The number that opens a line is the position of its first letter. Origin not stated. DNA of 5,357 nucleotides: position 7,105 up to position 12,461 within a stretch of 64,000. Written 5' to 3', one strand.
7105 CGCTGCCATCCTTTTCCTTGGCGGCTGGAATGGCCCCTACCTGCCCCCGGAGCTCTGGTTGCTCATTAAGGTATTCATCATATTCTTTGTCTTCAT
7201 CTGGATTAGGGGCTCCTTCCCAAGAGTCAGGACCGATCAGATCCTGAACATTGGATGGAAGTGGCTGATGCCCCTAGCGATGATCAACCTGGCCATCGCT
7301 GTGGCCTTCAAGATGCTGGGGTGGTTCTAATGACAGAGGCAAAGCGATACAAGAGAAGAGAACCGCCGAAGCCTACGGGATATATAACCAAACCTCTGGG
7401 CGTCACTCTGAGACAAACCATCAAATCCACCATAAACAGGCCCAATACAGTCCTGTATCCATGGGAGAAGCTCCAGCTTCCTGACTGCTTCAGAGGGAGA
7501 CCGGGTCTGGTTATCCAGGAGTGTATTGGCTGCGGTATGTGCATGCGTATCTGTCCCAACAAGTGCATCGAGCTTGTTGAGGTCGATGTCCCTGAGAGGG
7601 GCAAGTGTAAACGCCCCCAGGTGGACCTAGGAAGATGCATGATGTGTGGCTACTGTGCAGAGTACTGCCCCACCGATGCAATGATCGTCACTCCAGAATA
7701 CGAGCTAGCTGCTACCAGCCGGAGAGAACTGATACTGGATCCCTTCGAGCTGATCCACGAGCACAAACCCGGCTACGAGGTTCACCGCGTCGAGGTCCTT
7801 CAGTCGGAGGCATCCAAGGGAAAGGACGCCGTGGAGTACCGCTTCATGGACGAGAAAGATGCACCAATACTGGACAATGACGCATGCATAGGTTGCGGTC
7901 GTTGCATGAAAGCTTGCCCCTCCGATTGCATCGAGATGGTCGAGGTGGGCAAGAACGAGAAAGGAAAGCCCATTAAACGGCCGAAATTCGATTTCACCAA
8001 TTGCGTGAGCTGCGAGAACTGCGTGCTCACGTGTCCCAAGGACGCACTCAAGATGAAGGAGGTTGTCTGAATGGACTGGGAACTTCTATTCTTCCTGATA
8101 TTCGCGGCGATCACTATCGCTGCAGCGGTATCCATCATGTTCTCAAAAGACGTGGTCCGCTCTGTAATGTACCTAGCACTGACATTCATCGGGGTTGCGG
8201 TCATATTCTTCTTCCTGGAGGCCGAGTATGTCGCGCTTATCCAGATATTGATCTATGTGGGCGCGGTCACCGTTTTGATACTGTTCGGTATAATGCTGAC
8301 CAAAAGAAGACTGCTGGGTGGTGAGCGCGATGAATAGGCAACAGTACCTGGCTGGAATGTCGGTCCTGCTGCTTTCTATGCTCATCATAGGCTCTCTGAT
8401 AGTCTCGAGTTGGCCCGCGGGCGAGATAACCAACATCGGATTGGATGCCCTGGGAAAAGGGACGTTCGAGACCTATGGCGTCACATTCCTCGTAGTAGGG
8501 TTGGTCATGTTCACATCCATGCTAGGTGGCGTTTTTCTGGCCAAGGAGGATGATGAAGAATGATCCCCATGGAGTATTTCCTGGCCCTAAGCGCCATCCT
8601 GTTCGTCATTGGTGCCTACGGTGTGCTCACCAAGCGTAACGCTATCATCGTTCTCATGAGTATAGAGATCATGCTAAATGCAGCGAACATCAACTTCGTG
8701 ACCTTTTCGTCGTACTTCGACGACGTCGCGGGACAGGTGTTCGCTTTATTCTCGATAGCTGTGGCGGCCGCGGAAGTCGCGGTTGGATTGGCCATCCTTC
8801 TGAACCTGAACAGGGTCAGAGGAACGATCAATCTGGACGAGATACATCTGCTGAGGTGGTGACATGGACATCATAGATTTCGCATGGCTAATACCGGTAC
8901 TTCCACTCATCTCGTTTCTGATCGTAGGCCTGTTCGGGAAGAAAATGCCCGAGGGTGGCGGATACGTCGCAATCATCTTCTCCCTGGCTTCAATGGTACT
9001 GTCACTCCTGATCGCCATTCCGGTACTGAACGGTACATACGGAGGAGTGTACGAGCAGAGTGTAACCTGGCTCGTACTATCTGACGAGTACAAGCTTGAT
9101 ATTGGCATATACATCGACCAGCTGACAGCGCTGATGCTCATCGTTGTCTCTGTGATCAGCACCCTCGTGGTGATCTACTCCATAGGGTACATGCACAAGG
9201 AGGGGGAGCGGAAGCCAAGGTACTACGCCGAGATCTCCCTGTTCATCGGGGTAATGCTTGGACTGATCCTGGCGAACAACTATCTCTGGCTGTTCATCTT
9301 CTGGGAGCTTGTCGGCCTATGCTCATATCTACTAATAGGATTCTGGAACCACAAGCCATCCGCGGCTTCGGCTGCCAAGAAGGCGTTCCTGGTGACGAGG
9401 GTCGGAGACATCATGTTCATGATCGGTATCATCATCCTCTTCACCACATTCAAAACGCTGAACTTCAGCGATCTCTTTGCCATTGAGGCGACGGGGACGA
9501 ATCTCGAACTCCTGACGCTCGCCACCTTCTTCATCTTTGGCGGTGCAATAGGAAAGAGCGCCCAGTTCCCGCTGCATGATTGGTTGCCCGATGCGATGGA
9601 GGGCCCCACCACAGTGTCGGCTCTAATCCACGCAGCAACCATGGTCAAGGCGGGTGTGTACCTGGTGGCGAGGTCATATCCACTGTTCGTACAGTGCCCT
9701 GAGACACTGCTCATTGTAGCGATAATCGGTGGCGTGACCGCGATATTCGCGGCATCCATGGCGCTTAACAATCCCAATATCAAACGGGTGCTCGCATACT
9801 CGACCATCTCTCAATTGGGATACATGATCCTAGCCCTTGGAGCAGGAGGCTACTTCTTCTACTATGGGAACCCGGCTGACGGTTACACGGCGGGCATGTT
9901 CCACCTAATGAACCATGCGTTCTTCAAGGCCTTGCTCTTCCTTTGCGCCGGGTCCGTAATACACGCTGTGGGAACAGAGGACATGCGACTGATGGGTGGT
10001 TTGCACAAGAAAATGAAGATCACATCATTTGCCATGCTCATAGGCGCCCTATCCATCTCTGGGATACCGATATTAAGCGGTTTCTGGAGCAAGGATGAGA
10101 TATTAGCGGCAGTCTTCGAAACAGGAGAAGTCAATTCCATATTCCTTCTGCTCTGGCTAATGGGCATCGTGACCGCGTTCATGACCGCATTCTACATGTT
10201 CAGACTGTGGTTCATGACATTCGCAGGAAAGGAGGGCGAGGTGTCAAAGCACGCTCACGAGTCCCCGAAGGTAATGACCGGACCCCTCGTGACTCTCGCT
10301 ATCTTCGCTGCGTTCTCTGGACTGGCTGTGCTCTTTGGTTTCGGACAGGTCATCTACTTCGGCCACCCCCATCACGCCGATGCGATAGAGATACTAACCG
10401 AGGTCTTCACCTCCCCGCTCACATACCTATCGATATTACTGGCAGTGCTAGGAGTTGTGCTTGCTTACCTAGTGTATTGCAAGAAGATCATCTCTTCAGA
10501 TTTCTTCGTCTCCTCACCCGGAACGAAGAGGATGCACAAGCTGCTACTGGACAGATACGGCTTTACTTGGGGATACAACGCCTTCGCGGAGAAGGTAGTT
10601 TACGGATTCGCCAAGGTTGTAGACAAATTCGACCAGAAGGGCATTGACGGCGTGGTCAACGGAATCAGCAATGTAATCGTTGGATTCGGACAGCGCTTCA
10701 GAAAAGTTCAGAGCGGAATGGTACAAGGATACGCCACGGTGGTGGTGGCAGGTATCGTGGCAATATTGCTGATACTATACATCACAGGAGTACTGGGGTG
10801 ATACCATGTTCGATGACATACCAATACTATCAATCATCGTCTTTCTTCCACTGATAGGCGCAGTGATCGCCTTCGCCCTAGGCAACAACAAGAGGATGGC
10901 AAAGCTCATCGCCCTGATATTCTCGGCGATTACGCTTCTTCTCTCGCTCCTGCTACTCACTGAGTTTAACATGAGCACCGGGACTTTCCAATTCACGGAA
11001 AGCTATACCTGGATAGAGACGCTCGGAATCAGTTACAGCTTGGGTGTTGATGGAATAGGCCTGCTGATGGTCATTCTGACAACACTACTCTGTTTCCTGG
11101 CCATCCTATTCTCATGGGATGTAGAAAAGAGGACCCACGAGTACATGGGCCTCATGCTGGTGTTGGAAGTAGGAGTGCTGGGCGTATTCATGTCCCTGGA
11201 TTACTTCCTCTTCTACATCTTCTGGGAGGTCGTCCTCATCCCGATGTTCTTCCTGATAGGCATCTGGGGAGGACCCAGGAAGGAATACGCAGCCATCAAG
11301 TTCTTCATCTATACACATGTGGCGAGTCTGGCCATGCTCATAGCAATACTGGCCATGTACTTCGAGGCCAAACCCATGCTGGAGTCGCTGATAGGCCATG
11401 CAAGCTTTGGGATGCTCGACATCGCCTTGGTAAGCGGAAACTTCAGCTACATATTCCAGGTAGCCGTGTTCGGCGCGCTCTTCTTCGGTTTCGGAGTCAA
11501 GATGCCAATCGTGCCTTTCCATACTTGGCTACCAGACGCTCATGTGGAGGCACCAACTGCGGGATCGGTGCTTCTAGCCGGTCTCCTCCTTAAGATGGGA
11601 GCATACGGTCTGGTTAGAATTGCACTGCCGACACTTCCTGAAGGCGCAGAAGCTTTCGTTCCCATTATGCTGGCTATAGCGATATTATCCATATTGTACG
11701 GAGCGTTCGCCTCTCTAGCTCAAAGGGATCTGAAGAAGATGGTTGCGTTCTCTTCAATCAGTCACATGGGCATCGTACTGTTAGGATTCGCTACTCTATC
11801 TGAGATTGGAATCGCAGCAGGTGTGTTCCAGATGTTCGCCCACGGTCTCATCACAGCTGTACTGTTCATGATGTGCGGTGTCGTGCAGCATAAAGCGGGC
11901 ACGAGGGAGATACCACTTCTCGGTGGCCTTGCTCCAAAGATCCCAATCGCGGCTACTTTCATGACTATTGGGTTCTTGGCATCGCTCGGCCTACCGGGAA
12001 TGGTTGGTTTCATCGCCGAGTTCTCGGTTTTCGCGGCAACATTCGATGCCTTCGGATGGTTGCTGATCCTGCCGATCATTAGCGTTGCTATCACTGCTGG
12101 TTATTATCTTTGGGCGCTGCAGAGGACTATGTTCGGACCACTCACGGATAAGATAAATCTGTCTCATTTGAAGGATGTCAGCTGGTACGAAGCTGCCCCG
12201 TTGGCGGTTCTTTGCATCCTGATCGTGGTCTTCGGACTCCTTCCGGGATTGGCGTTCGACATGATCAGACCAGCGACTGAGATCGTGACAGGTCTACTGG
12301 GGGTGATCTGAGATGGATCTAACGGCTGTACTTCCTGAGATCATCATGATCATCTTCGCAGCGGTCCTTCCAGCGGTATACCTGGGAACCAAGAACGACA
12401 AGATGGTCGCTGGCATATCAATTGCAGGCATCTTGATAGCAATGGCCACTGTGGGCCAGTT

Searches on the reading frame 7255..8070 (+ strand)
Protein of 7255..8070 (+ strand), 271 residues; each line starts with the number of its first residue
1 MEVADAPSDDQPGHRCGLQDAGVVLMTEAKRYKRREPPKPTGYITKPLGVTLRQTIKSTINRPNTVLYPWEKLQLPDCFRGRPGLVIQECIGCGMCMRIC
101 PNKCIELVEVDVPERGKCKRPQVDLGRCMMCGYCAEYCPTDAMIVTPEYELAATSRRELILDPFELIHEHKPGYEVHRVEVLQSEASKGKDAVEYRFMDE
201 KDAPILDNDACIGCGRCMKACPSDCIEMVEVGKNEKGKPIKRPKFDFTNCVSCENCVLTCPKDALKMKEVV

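Call 19: search_protein_families(library=pfam, proteins=[window:7255-8070:+], max_evalue=0.0001)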
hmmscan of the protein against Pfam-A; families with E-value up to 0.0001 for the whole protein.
window:7255-8070:+ (271 aa): 15 families
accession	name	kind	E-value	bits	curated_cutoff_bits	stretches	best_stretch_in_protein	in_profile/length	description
PF00037.32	Fer4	-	2.1e-24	84.7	21.1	3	205-227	2-24/24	4Fe-4S binding domain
PF12838.12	Fer4_7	-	2.8e-22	79.4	27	2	211-264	2-52/52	4Fe-4S dicluster domain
PF12797.12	Fer4_2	-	3.7e-18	64.6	24.5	1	203-223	2-22/22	4Fe-4S binding domain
PF14697.11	Fer4_21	-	1e-15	58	35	2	206-267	3-59/59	4Fe-4S dicluster domain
PF13187.11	Fer4_9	-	3.5e-15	56.2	27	2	210-264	1-51/52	4Fe-4S dicluster domain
PF13237.11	Fer4_10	-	8.7e-15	54.8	25.5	2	204-261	2-53/53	4Fe-4S dicluster domain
PF13484.11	Fer4_16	-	5.1e-14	53.2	30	0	127-154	1-27/66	4Fe-4S double cluster binding domain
PF12837.12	Fer4_6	-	2.5e-13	49.7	25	0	207-226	5-24/24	4Fe-4S binding domain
PF25160.1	LdpA_Fe-S-bd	-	4.4e-12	46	27.6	1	208-230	25-47/49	LdpA Fe-S cluster-binding domain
PF17179.9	Fer4_22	-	2.2e-09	38.5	27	1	127-223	1-93/95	4Fe-4S dicluster domain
PF12800.12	Fer4_4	-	5.1e-09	36.1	24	0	209-222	2-15/17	4Fe-4S binding domain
PF12798.12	Fer4_3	-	8.5e-08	32.9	27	0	211-224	1-14/15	4Fe-4S binding domain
PF13534.11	Fer4_17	-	2e-07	31.9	22.2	0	86-102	42-58/61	4Fe-4S dicluster domain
PF13183.11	Fer4_8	-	4.6e-07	30.7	27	0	125-224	2-67/68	4Fe-4S dicluster domain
PF13459.11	Fer4_15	-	2.1e-05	25.6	22.4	0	206-233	3-29/66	4Fe-4S single cluster domain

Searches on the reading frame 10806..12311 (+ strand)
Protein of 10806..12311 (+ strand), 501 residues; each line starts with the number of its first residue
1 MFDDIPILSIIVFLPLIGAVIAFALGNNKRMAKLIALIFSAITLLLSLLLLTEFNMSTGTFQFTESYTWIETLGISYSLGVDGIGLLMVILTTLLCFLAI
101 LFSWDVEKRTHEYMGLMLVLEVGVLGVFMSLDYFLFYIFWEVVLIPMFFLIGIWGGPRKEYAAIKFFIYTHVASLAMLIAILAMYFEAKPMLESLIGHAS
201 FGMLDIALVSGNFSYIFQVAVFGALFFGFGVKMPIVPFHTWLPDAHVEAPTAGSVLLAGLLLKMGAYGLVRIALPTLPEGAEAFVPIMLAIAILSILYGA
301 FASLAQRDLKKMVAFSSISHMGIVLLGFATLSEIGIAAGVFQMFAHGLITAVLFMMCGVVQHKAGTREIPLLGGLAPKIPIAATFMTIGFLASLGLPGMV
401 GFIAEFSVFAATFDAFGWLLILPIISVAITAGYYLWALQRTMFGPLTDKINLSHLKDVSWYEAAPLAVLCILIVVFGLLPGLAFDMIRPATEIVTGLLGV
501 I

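Call 15: find_encoding_contigs(protein=window:10806-12311:+, flank=10000, max_places=2)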
Protein window:10806-12311:+ (501 aa): 2 contigs read that carry it; 1 place shown.
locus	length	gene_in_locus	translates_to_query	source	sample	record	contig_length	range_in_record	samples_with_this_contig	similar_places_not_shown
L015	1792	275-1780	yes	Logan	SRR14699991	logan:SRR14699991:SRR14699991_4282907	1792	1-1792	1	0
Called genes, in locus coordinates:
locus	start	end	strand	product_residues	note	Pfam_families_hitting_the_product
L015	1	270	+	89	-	?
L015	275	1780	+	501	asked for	PF00361:Proton_antipo_M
